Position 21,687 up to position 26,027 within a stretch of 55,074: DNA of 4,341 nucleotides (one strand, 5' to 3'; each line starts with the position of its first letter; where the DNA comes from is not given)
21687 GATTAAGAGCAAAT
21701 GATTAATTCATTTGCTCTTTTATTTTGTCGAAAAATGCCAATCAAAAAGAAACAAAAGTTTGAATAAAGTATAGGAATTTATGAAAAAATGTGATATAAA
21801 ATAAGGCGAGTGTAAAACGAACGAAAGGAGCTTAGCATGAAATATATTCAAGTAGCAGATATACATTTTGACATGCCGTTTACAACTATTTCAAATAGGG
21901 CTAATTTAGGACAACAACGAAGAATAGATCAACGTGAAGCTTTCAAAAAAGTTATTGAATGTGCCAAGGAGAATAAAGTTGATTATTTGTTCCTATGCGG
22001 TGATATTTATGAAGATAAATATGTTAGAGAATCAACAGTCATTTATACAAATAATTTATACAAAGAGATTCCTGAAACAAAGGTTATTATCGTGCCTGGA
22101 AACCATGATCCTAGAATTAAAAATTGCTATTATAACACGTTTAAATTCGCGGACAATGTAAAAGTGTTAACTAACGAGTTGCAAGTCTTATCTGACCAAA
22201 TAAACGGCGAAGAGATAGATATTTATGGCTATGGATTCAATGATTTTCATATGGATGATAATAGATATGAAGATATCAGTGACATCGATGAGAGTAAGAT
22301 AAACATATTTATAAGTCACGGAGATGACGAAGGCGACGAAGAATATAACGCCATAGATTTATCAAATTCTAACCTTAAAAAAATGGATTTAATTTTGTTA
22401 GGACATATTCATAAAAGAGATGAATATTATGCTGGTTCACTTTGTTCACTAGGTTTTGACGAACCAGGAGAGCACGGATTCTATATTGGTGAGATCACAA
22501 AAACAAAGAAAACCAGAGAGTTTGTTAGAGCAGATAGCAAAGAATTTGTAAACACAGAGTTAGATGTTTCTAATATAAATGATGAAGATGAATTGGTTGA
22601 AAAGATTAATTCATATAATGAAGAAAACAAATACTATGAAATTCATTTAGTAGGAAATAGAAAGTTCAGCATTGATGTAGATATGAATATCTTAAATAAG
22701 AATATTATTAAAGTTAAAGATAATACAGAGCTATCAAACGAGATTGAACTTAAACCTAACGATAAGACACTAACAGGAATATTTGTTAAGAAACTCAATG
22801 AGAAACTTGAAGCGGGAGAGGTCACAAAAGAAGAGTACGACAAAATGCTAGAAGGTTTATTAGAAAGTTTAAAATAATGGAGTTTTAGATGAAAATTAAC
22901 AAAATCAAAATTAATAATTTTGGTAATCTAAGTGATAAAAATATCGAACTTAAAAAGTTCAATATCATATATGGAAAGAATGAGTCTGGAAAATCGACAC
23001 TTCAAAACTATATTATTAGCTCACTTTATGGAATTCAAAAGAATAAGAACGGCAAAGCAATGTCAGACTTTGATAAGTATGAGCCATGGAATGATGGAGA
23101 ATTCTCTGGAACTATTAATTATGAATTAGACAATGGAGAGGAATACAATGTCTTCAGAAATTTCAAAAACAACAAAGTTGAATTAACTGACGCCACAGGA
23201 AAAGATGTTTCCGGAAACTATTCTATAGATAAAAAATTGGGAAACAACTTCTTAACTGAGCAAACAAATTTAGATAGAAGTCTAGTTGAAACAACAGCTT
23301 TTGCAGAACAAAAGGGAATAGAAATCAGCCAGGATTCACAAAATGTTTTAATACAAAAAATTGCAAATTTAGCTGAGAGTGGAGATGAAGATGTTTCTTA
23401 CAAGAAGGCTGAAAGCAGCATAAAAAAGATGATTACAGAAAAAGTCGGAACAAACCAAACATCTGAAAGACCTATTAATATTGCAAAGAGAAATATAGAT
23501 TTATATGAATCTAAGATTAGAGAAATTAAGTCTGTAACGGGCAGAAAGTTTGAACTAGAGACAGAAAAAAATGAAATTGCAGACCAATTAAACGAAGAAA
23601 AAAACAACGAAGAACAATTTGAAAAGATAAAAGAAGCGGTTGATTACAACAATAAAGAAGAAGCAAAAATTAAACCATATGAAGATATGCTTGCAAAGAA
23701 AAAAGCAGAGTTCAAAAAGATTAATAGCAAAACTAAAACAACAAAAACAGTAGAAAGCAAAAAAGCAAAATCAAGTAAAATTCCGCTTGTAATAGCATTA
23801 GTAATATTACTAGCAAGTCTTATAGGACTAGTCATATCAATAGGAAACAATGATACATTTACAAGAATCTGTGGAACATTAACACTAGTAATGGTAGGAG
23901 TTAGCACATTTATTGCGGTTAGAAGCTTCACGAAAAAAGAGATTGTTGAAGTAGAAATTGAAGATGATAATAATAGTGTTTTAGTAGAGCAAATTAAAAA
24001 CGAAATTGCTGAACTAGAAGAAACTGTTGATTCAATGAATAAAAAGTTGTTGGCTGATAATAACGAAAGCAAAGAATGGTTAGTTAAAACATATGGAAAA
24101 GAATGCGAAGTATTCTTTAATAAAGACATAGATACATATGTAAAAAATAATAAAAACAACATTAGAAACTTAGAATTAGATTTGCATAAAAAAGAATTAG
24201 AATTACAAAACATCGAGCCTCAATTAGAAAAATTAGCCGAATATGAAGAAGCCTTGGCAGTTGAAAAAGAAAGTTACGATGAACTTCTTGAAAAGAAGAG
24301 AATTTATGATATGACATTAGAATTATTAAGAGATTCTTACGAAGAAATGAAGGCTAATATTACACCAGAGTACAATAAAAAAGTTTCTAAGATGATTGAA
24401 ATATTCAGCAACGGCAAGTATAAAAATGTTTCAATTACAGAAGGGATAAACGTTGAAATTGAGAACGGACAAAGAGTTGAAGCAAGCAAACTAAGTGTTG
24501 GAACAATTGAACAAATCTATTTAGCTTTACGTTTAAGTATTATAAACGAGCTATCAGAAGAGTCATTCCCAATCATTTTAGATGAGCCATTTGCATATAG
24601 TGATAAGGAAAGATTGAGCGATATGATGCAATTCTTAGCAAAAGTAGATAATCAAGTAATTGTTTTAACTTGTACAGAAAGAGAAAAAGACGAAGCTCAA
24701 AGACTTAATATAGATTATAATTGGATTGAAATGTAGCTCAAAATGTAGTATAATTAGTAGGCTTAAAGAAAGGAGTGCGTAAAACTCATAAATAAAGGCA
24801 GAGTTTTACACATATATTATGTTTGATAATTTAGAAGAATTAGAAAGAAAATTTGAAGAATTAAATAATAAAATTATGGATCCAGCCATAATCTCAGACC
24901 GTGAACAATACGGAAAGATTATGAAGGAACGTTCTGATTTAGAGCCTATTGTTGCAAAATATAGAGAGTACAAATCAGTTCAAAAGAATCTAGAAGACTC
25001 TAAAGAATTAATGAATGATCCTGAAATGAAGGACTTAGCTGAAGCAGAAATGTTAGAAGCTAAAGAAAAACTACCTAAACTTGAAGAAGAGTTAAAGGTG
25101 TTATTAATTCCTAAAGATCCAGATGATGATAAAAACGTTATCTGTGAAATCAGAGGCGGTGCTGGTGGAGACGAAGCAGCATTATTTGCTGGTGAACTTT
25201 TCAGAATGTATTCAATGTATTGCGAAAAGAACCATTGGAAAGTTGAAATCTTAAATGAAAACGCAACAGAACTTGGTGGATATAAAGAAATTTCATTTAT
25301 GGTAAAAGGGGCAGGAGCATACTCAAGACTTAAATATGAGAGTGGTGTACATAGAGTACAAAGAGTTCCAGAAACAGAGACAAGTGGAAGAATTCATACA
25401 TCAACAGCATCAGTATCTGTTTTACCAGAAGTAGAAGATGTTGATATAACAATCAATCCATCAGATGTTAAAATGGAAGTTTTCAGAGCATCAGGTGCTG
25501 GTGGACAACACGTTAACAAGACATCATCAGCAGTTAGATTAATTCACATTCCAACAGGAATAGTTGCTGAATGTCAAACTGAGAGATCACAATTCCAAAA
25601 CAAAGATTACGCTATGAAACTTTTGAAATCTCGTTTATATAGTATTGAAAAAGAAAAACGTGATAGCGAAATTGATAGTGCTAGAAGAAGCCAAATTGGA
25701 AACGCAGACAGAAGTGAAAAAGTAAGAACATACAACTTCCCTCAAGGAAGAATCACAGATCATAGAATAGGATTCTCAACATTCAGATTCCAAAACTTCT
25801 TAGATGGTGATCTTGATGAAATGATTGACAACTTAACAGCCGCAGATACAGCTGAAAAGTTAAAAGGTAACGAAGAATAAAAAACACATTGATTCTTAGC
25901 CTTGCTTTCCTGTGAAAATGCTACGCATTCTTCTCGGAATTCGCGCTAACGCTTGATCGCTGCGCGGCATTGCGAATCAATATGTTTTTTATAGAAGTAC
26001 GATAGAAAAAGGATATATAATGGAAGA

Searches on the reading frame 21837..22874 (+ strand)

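Call 14: search_protein_families(library=pfam, proteins=[window:21837-22874:+], max_evalue=0.001)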
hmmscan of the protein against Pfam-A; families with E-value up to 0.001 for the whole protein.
window:21837-22874:+ (346 aa): 2 families
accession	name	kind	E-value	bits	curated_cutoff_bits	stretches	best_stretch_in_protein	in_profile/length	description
PF00149.33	Metallophos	-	2e-15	58.2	21.5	1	1-193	1-190/191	Calcineurin-like phosphoesterase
PF12850.12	Metallophos_2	-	1.7e-08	35.1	27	1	1-200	1-125/154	Calcineurin-like phosphoesterase superfamily domain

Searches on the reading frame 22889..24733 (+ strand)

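Call 14: search_protein_families(library=pfam, proteins=[window:22889-24733:+], max_evalue=0.001)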
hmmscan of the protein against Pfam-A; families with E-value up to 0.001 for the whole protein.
window:22889-24733:+ (615 aa): 4 families
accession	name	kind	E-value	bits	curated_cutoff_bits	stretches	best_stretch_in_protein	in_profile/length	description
PF13514.12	AAA_27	-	9e-11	42.2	22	1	1-105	1-100/206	AAA domain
PF13175.12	AAA_15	-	1.2e-06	28.9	32.1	0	1-425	1-287/374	AAA ATPase domain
PF13476.12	AAA_23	-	0.00014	23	27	1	5-251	1-193/201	AAA domain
PF13166.12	AAA_13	-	0.00028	20.2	36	1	16-98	9-76/713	AAA domain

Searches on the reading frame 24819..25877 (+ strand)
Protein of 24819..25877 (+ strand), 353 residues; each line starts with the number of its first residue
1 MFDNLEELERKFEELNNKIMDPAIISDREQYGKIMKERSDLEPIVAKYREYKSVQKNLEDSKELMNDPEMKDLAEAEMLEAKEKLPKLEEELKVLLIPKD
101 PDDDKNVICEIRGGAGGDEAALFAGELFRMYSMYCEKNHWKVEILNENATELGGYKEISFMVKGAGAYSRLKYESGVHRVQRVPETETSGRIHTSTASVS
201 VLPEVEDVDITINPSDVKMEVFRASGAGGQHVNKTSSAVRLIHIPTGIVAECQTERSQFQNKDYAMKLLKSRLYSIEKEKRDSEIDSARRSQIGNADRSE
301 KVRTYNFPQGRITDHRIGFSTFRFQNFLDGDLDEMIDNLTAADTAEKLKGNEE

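Call 14: search_protein_families(library=pfam, proteins=[window:24819-25877:+], max_evalue=0.001)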
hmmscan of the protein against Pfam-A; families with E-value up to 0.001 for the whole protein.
window:24819-25877:+ (353 aa): 2 families
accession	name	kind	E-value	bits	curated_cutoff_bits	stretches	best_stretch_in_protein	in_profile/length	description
PF03462.23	PCRF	-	9.5e-79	264.2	24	1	8-199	1-194/194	PCRF domain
PF00472.26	RF-1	-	6.6e-43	145.8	35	1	207-316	2-116/116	RF-1 domain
